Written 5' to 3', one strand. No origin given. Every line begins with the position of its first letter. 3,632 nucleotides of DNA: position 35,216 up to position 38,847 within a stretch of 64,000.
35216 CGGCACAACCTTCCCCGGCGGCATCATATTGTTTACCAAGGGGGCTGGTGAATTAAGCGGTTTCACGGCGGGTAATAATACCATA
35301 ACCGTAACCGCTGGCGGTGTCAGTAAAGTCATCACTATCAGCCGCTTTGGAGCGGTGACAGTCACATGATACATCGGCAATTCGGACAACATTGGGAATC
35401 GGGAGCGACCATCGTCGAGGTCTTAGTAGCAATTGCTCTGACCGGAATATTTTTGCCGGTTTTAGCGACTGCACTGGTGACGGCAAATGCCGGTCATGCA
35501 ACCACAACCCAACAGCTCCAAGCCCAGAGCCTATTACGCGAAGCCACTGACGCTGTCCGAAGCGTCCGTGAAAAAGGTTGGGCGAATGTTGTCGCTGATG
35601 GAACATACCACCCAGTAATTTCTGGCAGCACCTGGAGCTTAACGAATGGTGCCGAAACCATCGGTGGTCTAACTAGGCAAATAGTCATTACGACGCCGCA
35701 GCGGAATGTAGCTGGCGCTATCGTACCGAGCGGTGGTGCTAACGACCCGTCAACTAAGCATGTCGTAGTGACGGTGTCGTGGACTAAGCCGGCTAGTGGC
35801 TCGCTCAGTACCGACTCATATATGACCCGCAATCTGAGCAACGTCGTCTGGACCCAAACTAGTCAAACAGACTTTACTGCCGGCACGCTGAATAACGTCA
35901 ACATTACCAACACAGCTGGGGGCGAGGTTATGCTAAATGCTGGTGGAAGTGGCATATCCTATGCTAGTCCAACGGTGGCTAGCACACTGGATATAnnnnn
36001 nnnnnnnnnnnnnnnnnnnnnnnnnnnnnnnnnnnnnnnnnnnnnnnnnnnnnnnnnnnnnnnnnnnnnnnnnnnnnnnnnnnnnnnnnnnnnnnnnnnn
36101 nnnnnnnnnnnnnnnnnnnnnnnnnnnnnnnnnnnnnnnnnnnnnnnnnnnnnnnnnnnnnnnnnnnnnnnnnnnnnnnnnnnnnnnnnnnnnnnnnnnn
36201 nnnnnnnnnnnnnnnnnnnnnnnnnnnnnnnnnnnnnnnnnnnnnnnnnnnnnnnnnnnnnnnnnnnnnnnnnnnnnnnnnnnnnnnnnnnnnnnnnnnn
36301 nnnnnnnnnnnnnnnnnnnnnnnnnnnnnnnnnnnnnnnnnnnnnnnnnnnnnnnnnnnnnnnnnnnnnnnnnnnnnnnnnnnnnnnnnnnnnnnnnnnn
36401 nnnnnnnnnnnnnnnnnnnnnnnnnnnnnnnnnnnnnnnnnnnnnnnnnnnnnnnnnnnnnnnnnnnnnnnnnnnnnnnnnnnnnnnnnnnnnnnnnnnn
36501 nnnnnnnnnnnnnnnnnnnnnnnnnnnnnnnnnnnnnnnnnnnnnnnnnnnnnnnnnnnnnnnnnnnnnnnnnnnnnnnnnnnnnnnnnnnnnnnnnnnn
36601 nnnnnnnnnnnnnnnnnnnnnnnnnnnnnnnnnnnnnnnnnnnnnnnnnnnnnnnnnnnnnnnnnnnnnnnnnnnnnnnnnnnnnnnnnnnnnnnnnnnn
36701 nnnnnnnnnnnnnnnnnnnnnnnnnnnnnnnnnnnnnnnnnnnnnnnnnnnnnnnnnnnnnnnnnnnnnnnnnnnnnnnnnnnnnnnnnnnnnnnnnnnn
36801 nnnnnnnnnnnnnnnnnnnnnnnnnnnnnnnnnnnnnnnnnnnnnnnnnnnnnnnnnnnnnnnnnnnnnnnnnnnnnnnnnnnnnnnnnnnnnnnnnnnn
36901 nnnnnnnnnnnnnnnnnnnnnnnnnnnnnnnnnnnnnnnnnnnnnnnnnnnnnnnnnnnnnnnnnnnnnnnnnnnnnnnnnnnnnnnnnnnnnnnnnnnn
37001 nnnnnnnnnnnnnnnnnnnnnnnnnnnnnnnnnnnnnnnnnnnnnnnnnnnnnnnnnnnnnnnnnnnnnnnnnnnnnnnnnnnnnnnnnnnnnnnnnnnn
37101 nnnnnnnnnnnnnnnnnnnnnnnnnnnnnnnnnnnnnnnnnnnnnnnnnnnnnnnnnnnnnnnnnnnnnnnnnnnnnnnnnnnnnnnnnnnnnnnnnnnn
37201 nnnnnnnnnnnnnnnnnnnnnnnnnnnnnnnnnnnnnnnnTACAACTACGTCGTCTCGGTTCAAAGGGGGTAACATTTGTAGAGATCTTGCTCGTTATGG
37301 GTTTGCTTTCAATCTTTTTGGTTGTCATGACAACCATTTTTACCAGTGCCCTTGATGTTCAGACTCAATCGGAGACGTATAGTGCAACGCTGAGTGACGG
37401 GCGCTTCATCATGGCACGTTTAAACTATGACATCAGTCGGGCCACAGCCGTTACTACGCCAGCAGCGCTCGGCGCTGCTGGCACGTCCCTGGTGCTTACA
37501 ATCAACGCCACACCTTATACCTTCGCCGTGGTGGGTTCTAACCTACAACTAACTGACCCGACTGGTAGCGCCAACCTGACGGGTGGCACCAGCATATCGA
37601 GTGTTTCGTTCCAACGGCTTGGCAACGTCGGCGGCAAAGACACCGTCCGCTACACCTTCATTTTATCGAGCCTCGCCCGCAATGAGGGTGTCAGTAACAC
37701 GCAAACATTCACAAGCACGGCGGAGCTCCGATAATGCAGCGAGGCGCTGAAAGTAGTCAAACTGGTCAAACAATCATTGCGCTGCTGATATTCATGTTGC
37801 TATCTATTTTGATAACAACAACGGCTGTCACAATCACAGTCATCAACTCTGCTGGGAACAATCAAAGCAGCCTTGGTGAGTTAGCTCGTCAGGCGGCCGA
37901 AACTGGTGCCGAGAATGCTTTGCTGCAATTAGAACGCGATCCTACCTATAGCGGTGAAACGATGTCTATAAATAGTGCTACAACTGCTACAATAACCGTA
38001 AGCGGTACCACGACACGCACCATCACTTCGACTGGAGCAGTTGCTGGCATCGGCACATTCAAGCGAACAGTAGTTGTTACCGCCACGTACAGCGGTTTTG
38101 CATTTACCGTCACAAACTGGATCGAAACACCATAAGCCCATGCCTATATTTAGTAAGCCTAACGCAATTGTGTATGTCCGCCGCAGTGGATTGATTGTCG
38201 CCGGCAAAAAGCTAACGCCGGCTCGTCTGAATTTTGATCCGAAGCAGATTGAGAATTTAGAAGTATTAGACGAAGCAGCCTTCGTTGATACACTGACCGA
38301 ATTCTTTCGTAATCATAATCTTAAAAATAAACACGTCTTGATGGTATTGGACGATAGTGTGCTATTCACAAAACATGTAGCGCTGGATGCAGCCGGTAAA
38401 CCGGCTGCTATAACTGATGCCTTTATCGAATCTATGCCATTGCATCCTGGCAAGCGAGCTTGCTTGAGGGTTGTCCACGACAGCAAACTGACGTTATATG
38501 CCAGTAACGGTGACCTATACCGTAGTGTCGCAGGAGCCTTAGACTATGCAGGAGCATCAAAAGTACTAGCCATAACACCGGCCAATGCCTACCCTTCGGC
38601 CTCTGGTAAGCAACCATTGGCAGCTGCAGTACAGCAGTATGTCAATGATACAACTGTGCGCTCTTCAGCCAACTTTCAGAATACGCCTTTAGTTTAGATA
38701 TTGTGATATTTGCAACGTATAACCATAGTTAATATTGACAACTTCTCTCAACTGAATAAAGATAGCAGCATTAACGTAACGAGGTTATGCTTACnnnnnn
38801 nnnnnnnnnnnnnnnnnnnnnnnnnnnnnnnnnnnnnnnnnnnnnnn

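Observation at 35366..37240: Minor pilin fused to a seven-bladed LVIVD beta-propeller: candidate pilus-tip adhesin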

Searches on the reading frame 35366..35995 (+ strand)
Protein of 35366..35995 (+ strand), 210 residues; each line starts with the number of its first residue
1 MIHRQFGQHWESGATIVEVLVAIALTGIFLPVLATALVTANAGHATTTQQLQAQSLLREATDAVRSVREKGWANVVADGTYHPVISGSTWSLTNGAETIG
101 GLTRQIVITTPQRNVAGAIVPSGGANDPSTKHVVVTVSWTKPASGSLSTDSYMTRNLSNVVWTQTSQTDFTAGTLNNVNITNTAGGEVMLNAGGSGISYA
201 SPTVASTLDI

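Call 44: search_protein_representatives(protein=window:35366-35995:+)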
Query: 210 residues. Proteins with E-value up to 0.001 (for the whole library): 2002; up to 1e-10: 466; up to 1e-30: 104. The best 150 are listed.
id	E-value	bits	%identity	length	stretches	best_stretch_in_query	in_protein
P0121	5.3e-65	235.1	60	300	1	11-209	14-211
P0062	1.5e-60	220.6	60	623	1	11-191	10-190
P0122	8.0e-58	211.7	56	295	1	11-196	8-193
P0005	1.1e-56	208.0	56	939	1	11-210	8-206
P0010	5.9e-55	202.3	53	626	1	11-207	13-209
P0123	2.5e-53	197.0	53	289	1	11-205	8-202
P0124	3.3e-53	196.7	49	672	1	4-207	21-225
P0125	1.1e-52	195.0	55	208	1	10-194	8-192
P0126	2.9e-51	190.3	55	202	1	11-190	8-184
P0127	3.0e-51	190.2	53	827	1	11-205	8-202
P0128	8.0e-49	182.4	47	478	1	11-198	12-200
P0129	8.1e-49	182.3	50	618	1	11-206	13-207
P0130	2.6e-48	180.7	51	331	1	13-193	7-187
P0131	1.5e-47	178.2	49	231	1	11-191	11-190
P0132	5.2e-47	176.4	46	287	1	10-209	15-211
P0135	3.7e-44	167.1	46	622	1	11-206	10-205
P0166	8.9e-38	146.3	46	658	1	12-201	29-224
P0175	3.2e-36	141.3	44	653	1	12-200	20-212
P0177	4.2e-36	140.9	42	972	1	17-203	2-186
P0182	2.5e-35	138.3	42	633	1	12-194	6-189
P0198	3.7e-33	131.3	38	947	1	12-203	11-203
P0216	4.7e-31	124.4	37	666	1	12-194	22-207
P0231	7.3e-29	117.2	37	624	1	12-194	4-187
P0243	9.9e-28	113.5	42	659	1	17-196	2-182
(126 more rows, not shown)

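Call 48: search_protein_families(library=pfam, proteins=[P0135, P0231, P0182, P0175, P0166, P0243, P0216, P0127, P0198, P0177], max_evalue=0.01)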
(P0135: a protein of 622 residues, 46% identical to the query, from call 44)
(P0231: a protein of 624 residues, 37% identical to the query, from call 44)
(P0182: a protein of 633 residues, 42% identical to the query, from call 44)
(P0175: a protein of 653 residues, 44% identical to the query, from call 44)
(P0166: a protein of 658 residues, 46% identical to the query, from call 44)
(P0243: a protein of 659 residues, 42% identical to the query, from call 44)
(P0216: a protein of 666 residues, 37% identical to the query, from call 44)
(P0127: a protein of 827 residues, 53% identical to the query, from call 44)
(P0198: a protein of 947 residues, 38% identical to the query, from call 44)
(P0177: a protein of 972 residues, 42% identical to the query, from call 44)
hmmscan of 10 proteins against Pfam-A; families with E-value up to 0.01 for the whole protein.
P0135 (622 aa): 1 family
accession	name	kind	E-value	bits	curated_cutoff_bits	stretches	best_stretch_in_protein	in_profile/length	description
PF07963.17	N_methyl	-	0.00085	19.2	21.2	1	10-29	4-23/27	Prokaryotic N-terminal methylation motif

P0231 (624 aa): 1 family
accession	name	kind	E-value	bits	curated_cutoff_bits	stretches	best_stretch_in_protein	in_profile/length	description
PF07963.17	N_methyl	-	0.00016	21.5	21.2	1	2-24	3-25/27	Prokaryotic N-terminal methylation motif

P0182 (633 aa): 1 family
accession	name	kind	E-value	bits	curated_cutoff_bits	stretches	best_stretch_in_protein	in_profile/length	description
PF13313.11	DUF4082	-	0.00061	20.2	28.4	1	218-302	19-96/143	Domain of unknown function (DUF4082)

P0175 (653 aa): 1 family
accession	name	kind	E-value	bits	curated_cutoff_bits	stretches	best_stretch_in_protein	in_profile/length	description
PF13313.11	DUF4082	-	2.7e-09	37.6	28.4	1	235-328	19-106/143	Domain of unknown function (DUF4082)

P0166 (658 aa): 3 families
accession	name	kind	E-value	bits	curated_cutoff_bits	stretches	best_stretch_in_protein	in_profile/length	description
PF13313.11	DUF4082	-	1.3e-09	38.6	28.4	1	239-343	11-111/143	Domain of unknown function (DUF4082)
PF18560.7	Lectin_like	-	9e-08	32.9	27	1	248-330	25-105/156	Lectin like domain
PF07963.17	N_methyl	-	0.0016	18.3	21.2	1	27-47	3-23/27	Prokaryotic N-terminal methylation motif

P0243 (659 aa): 0 families

P0216 (666 aa): 0 families

P0127 (827 aa): 0 families

P0198 (947 aa): 1 family
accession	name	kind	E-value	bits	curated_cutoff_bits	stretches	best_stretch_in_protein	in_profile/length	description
PF19565.4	DUF6087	-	0.0012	19.5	27.1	0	458-479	48-69/99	Family of unknown function (DUF6087)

P0177 (972 aa): 0 families

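Call 66: predict_structure(alignment_id=A4)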
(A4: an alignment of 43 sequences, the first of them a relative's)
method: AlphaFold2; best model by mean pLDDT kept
length: 295 residues; sequences in the alignment: 43
mean_pLDDT: 87.3   pTM: 0.71
mean pLDDT of the five models: 87.3, 87.2, 87.0, 85.5, 83.4
residues with pLDDT >= 90: 192; 70-90: 67; 50-70: 29; < 50: 7
segments of 3 or more residues with pLDDT < 50: 1-4
pLDDT, mean of each block of 10 residues (from residue 1): 48 60 72 66 83 95 89 94 90 94 96 88 92 91 93 90 93 91 82 80 94 94 93 94 95 95 92 93 91 92
secondary structure, 60 per line:
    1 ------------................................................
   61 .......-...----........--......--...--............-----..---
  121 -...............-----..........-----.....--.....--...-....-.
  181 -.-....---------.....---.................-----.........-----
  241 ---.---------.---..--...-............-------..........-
elements in order: H13-67 E76-83 E86-91 E94-96 E99-110 E122-136 E142-151 E157-161 H164-168 E171-173 E175-178 E184-187 E197-201 E205-221 E227-235 E266-277 E285-294

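Call 69: fold_search(model_id=the predicted structure, library=pdb)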
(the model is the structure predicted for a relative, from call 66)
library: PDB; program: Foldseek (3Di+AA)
matches with E <= 10: 1331; with E <= 0.001: 53
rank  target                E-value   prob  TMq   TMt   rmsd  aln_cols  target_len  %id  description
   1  2c26                  2.0e-05  0.99  0.21  0.23  13.9       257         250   12  Structural basis for the promiscuous specificity of the carbohydrate- binding modules from the beta-sandwich super famil (released 2005-10-18)
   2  7kwc                  4.3e-05  0.97  0.20  0.23  17.4       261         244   10  Surface glycan-binding protein B (truncated) from Bacteroides thetaiotaomicron (released 2021-02-17)
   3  7vrp_J                5.9e-05  0.99  0.26  0.19  17.1       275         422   12  Structure of infectious bursal disease virus Gx strain (released 2022-03-30)
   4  2df7_N                7.3e-05  0.99  0.24  0.18  17.2       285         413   11  Crystal structure of infectious bursal disease virus VP2 subviral particle (released 2006-06-27)
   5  2df7_O                9.1e-05  0.99  0.25  0.19  16.8       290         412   10  Crystal structure of infectious bursal disease virus VP2 subviral particle (released 2006-06-27)
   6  2cdp_A                1.2e-04  1.00  0.27  0.50   7.5       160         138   16  Structure of a CBM6 in complex with neoagarohexaose (released 2006-02-08)
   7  7vrp_A                1.2e-04  0.98  0.25  0.20  17.1       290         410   10  Structure of infectious bursal disease virus Gx strain (released 2022-03-30)
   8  8eap_D                1.3e-04  0.98  0.22  0.15  23.2       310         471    9  Cryo-EM structure of the in-situ gp10-gp26 from bacteriophage P22 (released 2023-09-06)
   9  2cdo_A                1.4e-04  1.00  0.27  0.50   8.0       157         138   16  structure of agarase carbohydrate binding module in complex with neoagarohexaose (released 2006-02-16)
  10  4qaw_C                1.4e-04  1.00  0.30  0.18  15.9       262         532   14  Structure of modular Xyn30D from Paenibacillus barcinonensis (released 2014-10-08)
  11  2df7_K                1.4e-04  0.98  0.26  0.19  17.3       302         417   10  Crystal structure of infectious bursal disease virus VP2 subviral particle (released 2006-06-27)
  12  2bzd_C                1.6e-04  0.99  0.26  0.14  14.8       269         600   12  Galactose recognition by the carbohydrate-binding module of a bacterial sialidase. (released 2005-08-19)
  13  2df7_S                1.6e-04  0.98  0.24  0.18  17.0       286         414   10  Crystal structure of infectious bursal disease virus VP2 subviral particle (released 2006-06-27)
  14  7vrn_B                1.7e-04  0.98  0.25  0.19  18.2       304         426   11  Structure of infectious bursal disease virus Gt strain (released 2022-03-30)
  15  7vrp_I                1.8e-04  0.87  0.20  0.16  18.5       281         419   10  Structure of infectious bursal disease virus Gx strain (released 2022-03-30)
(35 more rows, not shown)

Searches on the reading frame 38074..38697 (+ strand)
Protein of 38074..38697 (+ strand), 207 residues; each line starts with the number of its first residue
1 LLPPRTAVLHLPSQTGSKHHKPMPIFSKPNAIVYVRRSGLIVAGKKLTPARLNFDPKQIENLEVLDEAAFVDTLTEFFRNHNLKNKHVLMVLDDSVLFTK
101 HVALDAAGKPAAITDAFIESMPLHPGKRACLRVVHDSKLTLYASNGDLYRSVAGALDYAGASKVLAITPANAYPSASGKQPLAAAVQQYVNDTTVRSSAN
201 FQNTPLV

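Call 3: search_protein_families(library=pfam, proteins=[window:38074-38697:+], max_evalue=1)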
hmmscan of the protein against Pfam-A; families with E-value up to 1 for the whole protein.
window:38074-38697:+ (207 aa): 1 family
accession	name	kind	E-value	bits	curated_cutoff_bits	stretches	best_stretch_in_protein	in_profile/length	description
PF14094.11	DUF4272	-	0.16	11.5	27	1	52-104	142-194/208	Domain of unknown function (DUF4272)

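Call 4: search_protein_families(library=ncbifam, proteins=[window:38074-38697:+], max_evalue=1)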
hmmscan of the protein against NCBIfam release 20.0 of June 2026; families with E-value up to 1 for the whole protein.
window:38074-38697:+ (207 aa): 0 families
